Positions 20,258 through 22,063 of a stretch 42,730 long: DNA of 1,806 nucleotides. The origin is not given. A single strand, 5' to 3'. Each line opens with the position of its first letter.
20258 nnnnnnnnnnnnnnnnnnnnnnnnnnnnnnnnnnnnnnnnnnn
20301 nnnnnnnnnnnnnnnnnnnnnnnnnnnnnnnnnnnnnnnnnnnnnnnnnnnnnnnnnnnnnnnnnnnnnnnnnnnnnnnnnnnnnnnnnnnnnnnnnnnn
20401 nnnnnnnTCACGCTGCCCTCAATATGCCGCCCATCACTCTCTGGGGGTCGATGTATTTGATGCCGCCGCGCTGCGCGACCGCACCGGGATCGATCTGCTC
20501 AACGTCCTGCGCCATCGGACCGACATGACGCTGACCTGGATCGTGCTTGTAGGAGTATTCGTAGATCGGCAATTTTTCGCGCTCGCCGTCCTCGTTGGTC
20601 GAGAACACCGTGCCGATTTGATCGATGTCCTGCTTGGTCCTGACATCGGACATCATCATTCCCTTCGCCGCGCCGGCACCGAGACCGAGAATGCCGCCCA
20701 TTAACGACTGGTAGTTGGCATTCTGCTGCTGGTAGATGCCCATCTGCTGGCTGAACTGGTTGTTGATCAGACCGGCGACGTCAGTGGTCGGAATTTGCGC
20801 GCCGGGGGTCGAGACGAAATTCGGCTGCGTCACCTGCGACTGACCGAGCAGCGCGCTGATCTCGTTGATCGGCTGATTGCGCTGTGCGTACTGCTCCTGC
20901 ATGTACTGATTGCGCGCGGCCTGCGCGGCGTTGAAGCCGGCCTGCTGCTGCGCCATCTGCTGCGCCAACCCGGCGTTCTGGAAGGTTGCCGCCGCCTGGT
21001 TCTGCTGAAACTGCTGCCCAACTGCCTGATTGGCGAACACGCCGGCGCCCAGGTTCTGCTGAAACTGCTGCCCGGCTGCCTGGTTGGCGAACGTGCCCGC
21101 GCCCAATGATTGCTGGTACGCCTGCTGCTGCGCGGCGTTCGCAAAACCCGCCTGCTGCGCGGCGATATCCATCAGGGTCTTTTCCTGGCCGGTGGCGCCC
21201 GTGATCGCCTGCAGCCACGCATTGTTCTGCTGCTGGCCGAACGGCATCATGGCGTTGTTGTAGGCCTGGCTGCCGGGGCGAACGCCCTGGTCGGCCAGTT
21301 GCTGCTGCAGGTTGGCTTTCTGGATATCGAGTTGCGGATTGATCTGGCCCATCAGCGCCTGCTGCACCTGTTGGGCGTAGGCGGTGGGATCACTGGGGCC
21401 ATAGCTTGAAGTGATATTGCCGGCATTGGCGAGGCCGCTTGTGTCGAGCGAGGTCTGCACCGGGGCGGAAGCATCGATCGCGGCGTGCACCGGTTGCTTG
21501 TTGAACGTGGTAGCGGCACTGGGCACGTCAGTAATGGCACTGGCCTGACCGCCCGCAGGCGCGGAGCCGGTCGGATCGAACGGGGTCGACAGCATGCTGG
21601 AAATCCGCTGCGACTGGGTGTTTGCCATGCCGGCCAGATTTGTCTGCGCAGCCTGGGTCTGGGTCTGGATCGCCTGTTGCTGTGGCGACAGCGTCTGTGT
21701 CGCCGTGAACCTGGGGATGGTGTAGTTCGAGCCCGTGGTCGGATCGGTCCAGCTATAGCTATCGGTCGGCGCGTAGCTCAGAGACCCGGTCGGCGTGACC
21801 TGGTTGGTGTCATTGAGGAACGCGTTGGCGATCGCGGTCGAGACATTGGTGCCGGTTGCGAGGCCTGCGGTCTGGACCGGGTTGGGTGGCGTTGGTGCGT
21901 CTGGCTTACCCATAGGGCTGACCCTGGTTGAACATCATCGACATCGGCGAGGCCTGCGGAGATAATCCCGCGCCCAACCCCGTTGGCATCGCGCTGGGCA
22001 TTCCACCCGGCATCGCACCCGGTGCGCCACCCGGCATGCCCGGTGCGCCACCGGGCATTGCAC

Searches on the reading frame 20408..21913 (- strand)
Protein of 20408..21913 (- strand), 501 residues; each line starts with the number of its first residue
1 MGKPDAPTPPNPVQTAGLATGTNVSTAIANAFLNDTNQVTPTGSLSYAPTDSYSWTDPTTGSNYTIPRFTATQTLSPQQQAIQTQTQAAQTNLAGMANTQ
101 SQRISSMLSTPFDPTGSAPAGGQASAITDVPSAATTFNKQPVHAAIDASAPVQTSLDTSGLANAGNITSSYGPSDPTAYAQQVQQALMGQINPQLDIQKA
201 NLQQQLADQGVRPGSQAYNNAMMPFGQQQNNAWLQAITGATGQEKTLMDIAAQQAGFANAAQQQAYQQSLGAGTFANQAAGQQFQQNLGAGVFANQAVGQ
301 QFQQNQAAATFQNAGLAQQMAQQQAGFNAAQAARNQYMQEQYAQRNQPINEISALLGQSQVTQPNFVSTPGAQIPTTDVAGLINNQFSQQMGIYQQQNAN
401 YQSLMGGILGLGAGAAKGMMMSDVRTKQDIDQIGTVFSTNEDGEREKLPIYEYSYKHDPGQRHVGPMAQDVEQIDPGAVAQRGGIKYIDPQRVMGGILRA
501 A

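Call 92: search_protein_families(library=pfam, max_evalue=0.01, proteins=[window:20408-21913:-])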
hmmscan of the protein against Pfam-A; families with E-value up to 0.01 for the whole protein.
window:20408-21913:- (501 aa): 1 family
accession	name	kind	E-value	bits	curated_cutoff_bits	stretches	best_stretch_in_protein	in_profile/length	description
PF13884.11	Peptidase_S74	-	2.8e-09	37.6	22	1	422-479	1-57/58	Chaperone of endosialidase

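Call 93: search_protein_families(library=phrogs, max_evalue=0.00001, proteins=[window:20408-21913:-])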
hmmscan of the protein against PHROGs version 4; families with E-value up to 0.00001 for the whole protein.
window:20408-21913:- (501 aa): 2 families
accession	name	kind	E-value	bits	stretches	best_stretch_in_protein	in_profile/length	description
phrog_6121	-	head and packaging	1.2e-104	351.9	1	3-494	7-388/392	virion structural protein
phrog_4287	-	DNA, RNA and nucleotide metabolism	1.3e-13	52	1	379-492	277-385/392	DNA ejection protein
